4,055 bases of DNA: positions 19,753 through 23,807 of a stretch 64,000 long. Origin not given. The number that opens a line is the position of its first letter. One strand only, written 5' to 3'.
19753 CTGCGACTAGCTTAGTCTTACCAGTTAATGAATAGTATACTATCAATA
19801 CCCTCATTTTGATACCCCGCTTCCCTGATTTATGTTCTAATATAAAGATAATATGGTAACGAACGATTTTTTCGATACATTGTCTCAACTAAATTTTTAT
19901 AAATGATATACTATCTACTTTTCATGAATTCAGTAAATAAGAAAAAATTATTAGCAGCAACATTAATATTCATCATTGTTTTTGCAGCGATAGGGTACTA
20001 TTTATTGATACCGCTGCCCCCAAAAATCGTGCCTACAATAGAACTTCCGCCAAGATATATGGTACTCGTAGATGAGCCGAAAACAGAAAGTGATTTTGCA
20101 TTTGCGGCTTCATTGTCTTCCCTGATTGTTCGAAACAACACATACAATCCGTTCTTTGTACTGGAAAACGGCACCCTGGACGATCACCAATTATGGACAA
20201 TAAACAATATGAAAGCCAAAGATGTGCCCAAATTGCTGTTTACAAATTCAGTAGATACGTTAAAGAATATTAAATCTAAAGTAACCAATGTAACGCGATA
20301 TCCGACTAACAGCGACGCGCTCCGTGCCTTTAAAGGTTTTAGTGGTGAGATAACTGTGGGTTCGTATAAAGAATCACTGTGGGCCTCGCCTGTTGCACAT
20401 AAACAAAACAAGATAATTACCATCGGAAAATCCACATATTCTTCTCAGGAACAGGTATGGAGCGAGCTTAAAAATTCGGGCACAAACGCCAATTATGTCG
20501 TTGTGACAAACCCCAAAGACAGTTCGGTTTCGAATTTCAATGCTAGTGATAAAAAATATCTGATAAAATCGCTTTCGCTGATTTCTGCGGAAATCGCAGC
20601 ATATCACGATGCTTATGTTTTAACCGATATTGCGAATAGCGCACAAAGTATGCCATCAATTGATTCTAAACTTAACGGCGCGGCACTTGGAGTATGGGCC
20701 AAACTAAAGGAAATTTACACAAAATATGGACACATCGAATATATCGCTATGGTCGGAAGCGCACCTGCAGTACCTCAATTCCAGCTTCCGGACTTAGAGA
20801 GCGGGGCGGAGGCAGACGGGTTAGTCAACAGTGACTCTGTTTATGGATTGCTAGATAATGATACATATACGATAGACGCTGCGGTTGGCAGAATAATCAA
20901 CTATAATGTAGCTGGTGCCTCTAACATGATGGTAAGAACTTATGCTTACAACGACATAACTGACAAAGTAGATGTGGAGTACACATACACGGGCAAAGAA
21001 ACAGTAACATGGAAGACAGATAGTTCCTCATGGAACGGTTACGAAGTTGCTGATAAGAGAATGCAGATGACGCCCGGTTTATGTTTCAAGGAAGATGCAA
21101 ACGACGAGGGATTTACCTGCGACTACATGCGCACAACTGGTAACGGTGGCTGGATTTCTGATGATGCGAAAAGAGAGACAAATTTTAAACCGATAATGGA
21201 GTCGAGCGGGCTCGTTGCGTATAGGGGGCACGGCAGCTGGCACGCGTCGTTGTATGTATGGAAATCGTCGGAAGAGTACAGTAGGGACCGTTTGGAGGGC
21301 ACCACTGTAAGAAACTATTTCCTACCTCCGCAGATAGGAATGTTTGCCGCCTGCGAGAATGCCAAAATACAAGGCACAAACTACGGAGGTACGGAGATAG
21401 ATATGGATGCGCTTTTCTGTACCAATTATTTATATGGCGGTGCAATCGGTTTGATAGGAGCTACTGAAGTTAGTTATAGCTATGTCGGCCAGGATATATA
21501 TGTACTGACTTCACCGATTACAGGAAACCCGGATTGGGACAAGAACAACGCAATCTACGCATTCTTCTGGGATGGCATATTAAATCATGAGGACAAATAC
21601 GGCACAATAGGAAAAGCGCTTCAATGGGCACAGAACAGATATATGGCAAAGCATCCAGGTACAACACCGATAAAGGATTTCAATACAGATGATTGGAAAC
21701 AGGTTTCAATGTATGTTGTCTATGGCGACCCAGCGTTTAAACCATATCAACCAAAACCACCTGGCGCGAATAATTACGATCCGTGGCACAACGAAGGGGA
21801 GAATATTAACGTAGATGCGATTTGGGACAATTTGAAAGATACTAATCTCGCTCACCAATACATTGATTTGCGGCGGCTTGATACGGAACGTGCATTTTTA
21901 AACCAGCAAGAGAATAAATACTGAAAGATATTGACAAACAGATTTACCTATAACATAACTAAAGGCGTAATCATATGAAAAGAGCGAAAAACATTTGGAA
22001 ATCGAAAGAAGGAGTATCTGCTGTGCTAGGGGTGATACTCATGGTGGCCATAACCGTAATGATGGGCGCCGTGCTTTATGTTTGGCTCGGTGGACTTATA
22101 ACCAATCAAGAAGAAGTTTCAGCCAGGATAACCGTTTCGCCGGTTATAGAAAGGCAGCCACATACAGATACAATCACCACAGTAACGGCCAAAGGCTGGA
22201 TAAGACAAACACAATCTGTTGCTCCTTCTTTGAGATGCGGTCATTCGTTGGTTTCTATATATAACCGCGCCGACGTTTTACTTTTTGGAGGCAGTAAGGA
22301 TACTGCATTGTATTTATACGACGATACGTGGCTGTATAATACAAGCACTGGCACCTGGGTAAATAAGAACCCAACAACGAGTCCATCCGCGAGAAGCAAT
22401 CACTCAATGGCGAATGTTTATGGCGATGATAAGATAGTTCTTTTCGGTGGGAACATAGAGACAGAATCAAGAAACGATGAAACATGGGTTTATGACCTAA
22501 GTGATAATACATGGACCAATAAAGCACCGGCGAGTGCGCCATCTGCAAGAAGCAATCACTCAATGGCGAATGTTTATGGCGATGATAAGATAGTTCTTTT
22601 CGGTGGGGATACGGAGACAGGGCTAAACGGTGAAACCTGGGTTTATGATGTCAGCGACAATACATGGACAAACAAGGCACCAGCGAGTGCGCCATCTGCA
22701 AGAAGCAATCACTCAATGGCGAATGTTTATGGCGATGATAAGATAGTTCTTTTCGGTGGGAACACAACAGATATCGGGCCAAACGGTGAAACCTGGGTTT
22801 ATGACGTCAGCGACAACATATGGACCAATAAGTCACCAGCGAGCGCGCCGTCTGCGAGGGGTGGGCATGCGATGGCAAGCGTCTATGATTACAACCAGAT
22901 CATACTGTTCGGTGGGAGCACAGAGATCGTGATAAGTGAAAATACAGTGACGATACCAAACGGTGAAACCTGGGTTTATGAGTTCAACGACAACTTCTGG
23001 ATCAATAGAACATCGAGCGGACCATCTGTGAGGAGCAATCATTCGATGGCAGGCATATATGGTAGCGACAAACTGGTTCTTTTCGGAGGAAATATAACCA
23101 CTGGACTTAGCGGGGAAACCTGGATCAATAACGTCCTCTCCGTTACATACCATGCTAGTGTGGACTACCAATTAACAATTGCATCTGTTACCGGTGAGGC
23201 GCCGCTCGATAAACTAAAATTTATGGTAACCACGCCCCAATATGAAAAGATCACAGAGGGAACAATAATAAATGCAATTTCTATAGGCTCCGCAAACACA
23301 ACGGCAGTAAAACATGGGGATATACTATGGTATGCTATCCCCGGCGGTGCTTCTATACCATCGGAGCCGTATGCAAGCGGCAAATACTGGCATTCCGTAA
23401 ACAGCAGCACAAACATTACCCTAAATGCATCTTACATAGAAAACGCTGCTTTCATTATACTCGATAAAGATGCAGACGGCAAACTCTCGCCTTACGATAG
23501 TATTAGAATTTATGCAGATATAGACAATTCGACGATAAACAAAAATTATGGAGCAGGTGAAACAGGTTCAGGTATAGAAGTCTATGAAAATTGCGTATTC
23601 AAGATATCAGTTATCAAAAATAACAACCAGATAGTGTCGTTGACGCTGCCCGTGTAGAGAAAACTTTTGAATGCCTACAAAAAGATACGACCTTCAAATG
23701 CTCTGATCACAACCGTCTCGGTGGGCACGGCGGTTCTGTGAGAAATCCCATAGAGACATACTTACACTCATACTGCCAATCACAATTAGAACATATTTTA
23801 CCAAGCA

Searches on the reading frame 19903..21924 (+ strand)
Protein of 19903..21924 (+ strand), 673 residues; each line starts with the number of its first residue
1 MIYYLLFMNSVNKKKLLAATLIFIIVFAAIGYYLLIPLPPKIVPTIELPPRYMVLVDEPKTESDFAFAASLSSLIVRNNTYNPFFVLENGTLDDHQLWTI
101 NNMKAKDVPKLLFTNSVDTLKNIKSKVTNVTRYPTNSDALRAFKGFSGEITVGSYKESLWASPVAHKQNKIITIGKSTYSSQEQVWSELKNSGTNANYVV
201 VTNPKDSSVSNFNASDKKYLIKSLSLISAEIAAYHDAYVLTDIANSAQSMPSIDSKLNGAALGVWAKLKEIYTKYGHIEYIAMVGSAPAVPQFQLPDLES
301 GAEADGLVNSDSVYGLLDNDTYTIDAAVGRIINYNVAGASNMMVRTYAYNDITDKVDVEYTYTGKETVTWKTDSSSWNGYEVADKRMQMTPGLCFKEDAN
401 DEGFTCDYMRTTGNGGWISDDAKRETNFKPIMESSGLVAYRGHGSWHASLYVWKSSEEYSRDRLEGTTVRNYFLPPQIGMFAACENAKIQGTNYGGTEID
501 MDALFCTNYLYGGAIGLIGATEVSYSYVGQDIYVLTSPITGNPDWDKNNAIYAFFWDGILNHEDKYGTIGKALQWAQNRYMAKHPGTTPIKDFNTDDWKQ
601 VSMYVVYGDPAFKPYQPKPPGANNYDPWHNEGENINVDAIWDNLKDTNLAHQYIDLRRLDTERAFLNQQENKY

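Call 69: search_protein_families(library=pfam, proteins=[window:19903-21924:+], max_evalue=0.00001)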
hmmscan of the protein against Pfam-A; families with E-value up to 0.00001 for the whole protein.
window:19903-21924:+ (673 aa): 1 family
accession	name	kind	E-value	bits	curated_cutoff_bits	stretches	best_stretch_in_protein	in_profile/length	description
PF01364.23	Peptidase_C25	-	5e-20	72.5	23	1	269-613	54-373/374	Peptidase family C25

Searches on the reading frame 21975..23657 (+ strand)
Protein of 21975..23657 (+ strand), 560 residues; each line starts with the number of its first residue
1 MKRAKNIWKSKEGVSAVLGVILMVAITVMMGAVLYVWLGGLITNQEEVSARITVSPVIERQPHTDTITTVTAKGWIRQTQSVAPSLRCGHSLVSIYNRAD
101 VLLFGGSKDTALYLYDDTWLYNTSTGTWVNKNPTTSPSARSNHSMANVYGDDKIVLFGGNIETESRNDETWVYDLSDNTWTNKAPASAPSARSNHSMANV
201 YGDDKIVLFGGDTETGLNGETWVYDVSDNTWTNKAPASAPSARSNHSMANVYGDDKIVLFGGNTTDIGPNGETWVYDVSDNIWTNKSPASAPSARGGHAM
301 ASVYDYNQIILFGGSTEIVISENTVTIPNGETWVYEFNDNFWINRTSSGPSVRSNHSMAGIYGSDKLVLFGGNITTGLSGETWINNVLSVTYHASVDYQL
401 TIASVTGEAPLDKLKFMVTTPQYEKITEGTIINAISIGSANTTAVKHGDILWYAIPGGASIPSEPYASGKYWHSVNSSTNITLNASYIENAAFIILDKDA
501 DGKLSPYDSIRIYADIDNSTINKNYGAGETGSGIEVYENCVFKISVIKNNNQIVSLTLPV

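Call 69: search_protein_families(library=pfam, proteins=[window:21975-23657:+], max_evalue=0.00001)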
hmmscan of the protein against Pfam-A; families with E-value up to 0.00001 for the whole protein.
window:21975-23657:+ (560 aa): 9 families
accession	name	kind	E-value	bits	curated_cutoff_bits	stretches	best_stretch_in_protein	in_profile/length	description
PF24681.1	Kelch_KLHDC2_KLHL20_DRC7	-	3.5e-49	167.5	50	2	62-262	33-221/221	KLHDC2/KLHL20/DRC7 Kelch-repeats domain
PF13418.12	Kelch_4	-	4.1e-46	155.1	21.6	4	87-128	2-41/49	Galactose oxidase, central domain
PF13415.12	Kelch_3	-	1.1e-42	143.8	22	4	152-197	2-45/48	Galactose oxidase, central domain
PF24981.1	Beta-prop_ATRN-LZTR1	-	2.7e-40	138.9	50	2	186-318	34-171/289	Attractin/LZTR1 beta-propeller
PF13964.12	Kelch_6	-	6.3e-22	77.2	25.3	0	87-129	2-41/50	Kelch motif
PF01344.31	Kelch_1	-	1.9e-13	50.1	20.1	0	146-185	6-44/46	Kelch motif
PF07646.21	Kelch_2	-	2.2e-12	46.7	21.3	0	148-182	8-43/48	Kelch motif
PF07790.16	Pilin_N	-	2.2e-08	35.3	25.2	1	12-59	1-47/78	Archaeal Type IV pilin, N-terminal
PF25210.1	Kelch_FKB95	-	3.6e-08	33.8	70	0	100-231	44-162/268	FKB95, Kelch-repeats domain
